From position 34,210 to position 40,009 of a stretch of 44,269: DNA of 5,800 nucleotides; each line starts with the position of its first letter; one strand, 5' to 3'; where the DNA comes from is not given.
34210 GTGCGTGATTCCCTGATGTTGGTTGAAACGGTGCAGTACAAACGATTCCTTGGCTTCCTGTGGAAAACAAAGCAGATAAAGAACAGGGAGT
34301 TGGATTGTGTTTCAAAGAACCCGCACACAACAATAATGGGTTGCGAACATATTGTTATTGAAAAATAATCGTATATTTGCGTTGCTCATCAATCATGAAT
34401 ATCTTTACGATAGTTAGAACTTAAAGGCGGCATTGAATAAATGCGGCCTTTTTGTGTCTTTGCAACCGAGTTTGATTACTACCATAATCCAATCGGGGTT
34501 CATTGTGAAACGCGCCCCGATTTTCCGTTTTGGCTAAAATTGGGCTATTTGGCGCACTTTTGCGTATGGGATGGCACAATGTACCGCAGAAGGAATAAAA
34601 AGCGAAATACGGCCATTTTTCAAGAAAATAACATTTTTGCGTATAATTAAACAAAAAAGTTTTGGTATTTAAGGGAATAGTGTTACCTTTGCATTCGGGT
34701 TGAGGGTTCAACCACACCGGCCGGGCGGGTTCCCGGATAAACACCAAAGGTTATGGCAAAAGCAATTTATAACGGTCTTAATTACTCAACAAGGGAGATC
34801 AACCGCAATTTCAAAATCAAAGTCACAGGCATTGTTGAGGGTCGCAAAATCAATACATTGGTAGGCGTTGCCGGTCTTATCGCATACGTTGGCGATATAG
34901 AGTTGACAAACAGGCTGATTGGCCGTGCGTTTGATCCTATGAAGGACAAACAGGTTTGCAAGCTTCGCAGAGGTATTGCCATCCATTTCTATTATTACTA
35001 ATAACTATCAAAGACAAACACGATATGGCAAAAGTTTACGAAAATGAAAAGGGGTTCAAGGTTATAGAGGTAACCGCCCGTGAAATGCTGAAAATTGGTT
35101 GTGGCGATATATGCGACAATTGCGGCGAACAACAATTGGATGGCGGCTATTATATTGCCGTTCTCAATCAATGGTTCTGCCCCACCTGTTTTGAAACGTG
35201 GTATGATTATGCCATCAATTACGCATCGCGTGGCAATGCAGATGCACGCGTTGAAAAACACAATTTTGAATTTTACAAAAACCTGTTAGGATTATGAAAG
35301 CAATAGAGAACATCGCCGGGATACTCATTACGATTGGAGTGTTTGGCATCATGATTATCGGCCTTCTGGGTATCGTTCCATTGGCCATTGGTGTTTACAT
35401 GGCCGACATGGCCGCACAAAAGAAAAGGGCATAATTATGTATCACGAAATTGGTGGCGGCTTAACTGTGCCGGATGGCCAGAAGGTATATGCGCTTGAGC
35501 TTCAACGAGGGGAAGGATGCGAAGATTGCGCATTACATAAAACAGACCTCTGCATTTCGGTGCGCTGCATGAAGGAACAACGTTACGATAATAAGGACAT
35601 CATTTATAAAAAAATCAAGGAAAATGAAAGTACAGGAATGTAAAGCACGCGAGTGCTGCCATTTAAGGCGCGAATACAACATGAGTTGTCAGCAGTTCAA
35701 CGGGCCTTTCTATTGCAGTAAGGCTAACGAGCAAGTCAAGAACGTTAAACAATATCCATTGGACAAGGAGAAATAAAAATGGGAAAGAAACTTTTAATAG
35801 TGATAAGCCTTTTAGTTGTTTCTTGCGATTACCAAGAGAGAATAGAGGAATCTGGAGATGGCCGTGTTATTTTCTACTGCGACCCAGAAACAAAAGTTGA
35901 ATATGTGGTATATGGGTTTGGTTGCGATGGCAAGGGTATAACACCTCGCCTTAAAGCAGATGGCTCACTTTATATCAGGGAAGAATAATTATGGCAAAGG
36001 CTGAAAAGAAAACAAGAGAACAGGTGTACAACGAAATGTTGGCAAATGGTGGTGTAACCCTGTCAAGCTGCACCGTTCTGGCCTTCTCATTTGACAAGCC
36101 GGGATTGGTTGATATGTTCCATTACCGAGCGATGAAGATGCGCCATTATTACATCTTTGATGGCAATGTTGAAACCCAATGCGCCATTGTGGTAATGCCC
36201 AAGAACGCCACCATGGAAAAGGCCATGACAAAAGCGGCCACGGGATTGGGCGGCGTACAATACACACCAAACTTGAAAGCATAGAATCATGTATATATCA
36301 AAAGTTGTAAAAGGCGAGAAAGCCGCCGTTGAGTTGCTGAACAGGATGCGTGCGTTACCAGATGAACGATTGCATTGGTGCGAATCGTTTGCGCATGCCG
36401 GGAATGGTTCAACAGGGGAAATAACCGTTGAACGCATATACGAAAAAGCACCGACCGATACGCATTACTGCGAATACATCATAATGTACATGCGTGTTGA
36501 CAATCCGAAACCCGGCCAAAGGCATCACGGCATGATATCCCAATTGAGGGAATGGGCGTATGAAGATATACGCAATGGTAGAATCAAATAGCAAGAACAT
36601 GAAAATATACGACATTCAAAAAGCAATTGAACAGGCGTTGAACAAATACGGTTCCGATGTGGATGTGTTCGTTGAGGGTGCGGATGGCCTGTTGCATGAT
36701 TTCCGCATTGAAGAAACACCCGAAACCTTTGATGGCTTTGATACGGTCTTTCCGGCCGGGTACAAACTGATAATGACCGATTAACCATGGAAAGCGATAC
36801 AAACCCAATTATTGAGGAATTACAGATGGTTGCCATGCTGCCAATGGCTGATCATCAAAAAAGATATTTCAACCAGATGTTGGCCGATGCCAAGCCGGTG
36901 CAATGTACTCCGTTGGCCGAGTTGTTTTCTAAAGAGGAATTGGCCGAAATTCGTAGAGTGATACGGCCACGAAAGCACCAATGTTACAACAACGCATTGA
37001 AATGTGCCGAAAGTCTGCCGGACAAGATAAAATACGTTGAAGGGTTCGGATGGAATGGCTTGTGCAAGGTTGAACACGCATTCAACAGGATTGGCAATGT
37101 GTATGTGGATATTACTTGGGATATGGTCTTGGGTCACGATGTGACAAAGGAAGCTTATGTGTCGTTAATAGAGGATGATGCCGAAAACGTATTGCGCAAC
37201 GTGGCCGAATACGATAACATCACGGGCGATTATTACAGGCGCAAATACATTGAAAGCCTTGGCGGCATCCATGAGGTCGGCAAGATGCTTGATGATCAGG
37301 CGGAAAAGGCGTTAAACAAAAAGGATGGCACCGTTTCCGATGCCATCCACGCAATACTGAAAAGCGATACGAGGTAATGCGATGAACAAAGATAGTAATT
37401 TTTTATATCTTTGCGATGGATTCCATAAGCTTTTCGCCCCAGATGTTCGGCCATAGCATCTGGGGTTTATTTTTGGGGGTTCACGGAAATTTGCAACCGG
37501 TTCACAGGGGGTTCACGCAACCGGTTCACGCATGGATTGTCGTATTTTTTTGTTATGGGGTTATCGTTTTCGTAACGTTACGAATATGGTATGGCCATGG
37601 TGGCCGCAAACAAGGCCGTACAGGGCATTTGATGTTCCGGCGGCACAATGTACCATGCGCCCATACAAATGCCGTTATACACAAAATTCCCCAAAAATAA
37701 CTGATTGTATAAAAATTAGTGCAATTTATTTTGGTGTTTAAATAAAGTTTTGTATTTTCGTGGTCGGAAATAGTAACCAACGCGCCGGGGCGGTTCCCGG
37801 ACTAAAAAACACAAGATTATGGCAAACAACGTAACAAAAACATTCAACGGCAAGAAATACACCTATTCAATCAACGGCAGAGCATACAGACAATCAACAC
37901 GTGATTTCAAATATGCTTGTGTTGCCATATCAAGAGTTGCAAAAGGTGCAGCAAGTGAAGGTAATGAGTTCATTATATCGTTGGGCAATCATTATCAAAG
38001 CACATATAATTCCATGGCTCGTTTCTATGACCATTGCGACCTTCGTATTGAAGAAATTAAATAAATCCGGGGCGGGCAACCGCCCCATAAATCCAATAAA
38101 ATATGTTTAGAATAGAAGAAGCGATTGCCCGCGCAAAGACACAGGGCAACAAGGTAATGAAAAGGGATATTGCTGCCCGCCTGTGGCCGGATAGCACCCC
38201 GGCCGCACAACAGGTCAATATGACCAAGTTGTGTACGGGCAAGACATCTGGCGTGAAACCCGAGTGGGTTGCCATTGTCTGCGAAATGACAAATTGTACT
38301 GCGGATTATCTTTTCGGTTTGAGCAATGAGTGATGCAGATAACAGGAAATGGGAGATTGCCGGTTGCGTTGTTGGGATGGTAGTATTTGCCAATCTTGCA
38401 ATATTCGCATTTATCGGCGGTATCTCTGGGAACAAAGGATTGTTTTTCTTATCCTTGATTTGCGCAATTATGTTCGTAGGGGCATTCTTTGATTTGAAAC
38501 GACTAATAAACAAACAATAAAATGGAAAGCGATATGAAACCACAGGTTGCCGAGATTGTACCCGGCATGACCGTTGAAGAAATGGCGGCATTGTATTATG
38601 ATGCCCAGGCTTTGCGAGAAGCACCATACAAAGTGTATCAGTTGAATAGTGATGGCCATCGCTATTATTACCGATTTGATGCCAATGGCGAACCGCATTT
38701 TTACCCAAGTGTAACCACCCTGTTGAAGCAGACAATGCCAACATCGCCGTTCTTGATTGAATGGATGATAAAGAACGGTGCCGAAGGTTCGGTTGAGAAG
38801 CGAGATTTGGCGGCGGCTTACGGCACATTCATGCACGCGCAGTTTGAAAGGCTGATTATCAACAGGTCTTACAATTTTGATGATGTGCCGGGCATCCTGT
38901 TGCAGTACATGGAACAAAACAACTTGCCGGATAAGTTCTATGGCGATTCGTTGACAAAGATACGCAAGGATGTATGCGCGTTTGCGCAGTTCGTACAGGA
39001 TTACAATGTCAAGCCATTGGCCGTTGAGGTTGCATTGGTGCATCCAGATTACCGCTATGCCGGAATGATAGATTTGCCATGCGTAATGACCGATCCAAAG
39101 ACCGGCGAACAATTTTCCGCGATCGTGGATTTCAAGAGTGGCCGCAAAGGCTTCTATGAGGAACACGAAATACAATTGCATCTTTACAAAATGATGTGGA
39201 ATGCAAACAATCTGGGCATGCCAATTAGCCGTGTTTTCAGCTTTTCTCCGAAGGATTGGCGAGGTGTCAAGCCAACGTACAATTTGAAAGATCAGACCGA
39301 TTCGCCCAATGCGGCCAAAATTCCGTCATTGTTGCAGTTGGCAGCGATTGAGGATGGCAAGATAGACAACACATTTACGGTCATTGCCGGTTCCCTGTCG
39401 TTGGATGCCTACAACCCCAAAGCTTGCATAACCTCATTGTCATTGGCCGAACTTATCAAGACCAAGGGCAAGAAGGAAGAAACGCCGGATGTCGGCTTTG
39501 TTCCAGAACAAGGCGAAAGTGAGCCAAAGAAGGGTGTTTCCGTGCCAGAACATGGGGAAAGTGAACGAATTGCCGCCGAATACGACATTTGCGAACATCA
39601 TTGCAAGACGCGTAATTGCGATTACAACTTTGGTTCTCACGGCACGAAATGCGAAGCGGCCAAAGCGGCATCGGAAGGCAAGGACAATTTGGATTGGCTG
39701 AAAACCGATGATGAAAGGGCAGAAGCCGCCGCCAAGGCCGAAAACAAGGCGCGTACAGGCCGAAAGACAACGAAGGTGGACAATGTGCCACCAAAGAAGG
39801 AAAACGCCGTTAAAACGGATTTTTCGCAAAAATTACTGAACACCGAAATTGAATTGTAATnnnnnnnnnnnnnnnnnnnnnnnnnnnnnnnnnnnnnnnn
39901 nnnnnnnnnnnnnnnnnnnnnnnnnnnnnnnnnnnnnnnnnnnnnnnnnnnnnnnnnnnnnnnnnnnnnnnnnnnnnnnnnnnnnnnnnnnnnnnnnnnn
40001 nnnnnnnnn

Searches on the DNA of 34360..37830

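Call 87: search_rna_families(source=window, start=34360, end=37830, threshold=evalue, max_evalue=5)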
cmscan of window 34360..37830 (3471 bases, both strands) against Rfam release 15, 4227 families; matches with E-value up to 5: 2.
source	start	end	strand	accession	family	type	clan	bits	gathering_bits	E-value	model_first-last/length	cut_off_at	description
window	37753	37809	+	RF02924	skipping-rope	Gene; sRNA;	-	18.1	36.7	1.1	1-80/80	no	skipping-rope RNA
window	35105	35243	+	RF02581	tsr32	Gene; sRNA;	-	17.7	98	3.6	1-151/151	no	S. aureus tsr32 small RNA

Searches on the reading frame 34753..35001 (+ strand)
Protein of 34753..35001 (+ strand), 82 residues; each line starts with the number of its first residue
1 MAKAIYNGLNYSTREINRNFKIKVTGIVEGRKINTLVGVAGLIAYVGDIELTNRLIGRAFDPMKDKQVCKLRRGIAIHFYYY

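Call 24: search_protein_families(library=pfam, proteins=[window:34753-35001:+], max_evalue=0.01)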
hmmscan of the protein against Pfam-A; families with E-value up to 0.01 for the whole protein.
window:34753-35001:+ (82 aa): 0 families

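Call 42: search_protein_families(library=phrogs, proteins=[window:34753-35001:+], max_evalue=0.001)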
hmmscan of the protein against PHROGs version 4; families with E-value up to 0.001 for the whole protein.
window:34753-35001:+ (82 aa): 1 family
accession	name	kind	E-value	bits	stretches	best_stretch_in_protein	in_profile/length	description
phrog_32997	-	unknown function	1.4e-29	103.1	1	2-80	2-80/82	-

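Call 91: search_protein_families(library=ncbifam, proteins=[window:34753-35001:+], max_evalue=0.1)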
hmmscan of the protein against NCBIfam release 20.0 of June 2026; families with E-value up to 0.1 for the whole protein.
window:34753-35001:+ (82 aa): 1 family
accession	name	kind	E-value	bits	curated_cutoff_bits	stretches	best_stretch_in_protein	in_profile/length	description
NF007976.1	PRK10700.1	equivalog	0.087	11.9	290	0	6-36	126-156/291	23S rRNA pseudouridine(2605) synthase RluB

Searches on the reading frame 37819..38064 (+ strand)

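Call 24: search_protein_families(library=pfam, proteins=[window:37819-38064:+], max_evalue=0.01)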
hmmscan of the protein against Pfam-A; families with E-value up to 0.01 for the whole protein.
window:37819-38064:+ (81 aa): 0 families

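Call 42: search_protein_families(library=phrogs, proteins=[window:37819-38064:+], max_evalue=0.001)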
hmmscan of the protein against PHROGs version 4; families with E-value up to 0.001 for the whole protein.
window:37819-38064:+ (81 aa): 0 families

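Call 91: search_protein_families(library=ncbifam, proteins=[window:37819-38064:+], max_evalue=0.1)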
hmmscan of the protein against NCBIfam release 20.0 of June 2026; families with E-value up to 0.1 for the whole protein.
window:37819-38064:+ (81 aa): 1 family
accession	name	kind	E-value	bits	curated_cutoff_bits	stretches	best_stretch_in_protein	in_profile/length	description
NF047772.1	LBF0736_ABC_LP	equivalog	0.05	13.1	250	1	4-63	22-81/203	ABC-type transport auxiliary lipoprotein, LBF_0736 family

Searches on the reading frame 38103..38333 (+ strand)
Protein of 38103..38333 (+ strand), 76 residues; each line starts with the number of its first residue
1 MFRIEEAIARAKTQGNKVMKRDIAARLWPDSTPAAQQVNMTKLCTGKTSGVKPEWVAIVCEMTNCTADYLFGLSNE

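Call 24: search_protein_families(library=pfam, proteins=[window:38103-38333:+], max_evalue=0.01)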
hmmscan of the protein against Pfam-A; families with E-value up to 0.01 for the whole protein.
window:38103-38333:+ (76 aa): 0 families

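Call 42: search_protein_families(library=phrogs, proteins=[window:38103-38333:+], max_evalue=0.001)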
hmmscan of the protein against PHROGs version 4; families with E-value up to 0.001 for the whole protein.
window:38103-38333:+ (76 aa): 0 families

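Call 89: search_solved_structures(query=window:38103-38330:+, max_evalue=1)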
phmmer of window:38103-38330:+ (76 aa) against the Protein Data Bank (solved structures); distinct sequences matched with E-value up to 1: 0.

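Call 91: search_protein_families(library=ncbifam, proteins=[window:38103-38333:+], max_evalue=0.1)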
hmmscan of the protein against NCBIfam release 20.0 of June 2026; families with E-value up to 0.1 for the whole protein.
window:38103-38333:+ (76 aa): 0 families

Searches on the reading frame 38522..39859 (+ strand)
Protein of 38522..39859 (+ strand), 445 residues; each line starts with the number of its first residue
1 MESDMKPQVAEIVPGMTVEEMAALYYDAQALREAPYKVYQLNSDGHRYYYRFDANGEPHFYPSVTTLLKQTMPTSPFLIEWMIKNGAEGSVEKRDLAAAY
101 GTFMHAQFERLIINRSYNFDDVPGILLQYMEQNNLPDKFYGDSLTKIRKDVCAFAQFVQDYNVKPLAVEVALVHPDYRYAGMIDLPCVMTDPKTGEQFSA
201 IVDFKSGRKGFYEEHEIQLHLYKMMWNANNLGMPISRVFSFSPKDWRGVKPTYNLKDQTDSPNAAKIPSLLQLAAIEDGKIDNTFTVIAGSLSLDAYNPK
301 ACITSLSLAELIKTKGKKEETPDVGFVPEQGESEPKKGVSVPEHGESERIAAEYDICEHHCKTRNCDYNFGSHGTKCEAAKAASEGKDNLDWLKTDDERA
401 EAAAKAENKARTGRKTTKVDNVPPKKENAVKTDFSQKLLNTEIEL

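Call 24: search_protein_families(library=pfam, proteins=[window:38522-39859:+], max_evalue=0.01)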
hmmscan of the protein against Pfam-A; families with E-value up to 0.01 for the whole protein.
window:38522-39859:+ (445 aa): 1 family
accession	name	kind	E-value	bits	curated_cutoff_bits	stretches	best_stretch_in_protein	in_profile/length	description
PF12705.13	PDDEXK_1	-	5.7e-06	26.9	22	1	93-249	29-200/247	PD-(D/E)XK nuclease superfamily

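Call 27: find_related_loci(query=window:38522-39856:+, collection=viral_contigs, flank=10000)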
Query window:38522-39856:+ (445 aa) in viral_contigs; peptide patterns used: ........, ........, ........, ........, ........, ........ (x = any residue, [..] = any of these).
9 stretches matched a pattern; 9 encode a relative of the query (tblastn E <= 1e-3); 9 distinct loci.
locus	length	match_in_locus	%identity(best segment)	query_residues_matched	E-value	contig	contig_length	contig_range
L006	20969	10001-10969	72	11-334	4e-159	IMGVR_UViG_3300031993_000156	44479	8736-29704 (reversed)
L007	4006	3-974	70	24-341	3e-153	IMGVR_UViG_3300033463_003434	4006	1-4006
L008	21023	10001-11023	46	1-322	1e-93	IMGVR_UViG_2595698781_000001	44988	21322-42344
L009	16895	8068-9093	43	1-322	3e-88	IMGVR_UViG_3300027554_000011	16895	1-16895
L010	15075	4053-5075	44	1-322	8e-86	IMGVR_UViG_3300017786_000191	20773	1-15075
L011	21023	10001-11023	44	1-322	5e-85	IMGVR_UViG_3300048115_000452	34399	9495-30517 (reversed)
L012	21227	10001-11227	57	4-445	4e-155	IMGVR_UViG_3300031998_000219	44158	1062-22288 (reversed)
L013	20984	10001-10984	42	13-318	3e-76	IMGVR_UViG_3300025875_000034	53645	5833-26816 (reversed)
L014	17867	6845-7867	45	1-322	3e-93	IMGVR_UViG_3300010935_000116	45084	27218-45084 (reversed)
